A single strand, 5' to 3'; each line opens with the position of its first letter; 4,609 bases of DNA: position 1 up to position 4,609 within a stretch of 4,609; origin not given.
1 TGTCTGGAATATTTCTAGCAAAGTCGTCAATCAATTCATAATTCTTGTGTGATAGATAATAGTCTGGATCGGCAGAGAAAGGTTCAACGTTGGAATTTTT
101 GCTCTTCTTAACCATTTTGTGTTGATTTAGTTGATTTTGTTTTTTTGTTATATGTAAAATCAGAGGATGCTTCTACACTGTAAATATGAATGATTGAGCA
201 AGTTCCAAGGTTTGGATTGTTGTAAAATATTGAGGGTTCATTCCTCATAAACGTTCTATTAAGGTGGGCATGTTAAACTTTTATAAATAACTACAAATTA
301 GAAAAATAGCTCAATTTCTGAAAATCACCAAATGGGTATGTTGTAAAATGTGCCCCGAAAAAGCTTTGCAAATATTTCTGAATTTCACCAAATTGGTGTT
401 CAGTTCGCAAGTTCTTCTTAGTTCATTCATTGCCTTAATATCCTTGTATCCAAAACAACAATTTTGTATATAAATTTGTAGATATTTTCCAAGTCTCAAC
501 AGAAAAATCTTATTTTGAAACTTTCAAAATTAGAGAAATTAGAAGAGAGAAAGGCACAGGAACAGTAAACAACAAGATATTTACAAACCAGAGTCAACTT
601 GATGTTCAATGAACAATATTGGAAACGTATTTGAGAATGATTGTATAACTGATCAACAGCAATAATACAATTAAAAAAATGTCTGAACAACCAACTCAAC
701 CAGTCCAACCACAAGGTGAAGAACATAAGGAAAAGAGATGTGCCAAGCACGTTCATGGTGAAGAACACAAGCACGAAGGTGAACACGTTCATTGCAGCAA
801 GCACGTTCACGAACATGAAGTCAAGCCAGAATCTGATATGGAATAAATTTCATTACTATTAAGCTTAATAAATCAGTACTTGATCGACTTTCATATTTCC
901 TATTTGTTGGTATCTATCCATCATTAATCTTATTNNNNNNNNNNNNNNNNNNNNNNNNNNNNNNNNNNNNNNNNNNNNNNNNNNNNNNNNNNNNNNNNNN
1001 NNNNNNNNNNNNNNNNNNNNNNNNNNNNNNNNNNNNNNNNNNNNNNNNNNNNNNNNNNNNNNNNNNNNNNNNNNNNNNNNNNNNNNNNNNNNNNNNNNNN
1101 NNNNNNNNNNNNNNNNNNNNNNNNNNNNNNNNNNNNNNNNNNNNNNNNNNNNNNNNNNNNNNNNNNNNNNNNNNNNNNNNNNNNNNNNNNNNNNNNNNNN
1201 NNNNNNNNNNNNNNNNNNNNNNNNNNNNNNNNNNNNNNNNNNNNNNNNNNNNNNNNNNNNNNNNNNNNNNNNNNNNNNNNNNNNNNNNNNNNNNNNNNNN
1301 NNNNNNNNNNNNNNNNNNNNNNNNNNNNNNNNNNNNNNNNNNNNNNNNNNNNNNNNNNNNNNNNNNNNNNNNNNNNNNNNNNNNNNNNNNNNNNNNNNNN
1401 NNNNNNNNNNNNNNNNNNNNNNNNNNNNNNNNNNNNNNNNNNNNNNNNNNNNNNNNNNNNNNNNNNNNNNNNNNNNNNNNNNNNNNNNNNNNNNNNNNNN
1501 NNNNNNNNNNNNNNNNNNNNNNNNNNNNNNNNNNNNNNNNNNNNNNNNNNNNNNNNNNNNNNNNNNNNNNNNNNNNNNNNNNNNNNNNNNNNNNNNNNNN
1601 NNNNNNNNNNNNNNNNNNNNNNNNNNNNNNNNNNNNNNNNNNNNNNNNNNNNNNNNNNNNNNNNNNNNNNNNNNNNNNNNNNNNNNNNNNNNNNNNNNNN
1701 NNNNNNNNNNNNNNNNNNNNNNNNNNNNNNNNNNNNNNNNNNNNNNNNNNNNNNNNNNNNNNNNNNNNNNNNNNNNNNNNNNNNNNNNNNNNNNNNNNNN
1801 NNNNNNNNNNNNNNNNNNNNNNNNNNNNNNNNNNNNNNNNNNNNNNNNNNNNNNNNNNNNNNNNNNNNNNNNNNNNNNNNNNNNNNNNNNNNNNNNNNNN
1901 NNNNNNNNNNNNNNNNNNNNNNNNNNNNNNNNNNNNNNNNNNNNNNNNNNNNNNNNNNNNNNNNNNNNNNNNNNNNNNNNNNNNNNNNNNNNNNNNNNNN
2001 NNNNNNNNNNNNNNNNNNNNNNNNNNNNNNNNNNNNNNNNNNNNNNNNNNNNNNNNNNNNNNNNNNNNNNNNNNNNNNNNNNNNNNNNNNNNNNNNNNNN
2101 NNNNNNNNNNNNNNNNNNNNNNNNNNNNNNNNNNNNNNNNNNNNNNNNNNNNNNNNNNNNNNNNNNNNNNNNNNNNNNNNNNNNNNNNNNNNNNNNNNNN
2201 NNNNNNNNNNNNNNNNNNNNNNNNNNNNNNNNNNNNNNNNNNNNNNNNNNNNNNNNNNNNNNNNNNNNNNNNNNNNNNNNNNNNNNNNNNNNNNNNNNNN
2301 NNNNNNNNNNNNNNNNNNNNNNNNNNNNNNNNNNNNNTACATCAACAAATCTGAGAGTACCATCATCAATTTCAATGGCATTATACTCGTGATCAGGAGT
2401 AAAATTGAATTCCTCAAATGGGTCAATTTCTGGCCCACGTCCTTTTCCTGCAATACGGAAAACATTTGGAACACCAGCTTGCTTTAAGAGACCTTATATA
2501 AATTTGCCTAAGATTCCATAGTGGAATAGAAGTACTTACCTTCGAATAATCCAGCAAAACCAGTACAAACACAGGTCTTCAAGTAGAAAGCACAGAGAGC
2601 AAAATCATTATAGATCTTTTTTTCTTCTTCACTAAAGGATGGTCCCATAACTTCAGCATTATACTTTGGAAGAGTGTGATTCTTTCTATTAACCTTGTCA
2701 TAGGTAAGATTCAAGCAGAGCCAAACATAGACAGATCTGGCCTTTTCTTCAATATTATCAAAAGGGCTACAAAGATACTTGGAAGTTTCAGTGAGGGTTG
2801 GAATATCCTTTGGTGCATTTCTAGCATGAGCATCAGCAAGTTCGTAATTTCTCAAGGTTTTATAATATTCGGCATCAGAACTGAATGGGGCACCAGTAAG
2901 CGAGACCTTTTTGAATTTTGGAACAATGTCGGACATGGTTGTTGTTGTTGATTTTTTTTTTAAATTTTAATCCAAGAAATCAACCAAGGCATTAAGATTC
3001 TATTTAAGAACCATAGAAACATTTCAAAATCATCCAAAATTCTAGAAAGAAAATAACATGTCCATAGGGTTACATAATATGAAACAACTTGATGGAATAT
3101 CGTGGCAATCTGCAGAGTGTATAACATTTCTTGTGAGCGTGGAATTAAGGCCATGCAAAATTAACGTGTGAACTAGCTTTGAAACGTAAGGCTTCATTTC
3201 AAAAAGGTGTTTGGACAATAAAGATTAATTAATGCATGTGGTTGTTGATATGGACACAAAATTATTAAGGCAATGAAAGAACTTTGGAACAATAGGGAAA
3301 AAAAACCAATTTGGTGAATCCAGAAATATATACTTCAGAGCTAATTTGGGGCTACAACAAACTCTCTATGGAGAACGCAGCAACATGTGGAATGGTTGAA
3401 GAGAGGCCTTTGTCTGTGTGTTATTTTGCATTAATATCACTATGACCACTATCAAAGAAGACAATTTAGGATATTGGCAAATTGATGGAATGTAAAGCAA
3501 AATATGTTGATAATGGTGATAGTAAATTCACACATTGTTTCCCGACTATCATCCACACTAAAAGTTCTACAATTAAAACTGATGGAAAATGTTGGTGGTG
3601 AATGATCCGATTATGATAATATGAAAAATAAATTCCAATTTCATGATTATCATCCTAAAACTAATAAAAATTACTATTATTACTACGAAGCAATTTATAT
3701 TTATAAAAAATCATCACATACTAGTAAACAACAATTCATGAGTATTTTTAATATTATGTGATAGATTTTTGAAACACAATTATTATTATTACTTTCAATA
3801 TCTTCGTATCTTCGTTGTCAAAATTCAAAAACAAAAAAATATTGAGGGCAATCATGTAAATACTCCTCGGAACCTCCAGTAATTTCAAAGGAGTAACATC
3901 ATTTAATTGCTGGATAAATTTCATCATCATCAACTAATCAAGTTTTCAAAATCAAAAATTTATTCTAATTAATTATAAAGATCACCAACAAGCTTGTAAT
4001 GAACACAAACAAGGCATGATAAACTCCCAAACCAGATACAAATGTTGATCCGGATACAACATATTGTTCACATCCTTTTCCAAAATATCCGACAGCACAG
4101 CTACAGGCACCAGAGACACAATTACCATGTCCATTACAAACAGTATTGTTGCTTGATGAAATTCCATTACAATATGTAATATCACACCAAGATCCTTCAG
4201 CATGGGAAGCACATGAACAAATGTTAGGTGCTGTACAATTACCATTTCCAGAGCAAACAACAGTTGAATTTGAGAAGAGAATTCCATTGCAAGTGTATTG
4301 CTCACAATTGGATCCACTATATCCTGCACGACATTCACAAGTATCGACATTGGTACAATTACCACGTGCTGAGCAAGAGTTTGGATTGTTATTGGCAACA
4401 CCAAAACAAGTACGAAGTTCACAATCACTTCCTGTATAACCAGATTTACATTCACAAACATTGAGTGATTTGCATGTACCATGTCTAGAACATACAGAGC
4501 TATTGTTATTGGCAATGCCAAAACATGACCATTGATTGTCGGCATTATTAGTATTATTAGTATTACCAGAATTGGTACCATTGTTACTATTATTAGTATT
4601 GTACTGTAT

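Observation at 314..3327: A 24-bp motif is shared by the promoters of both transglutaminase-like paralogs: twice direct upstream of paralog A, once inverted upstream of paralog B.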

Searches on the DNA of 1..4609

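Call 11: search_rna_families(source=window, threshold=evalue, max_evalue=1)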
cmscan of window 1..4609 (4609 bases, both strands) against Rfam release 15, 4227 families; matches with E-value up to 1: 0.
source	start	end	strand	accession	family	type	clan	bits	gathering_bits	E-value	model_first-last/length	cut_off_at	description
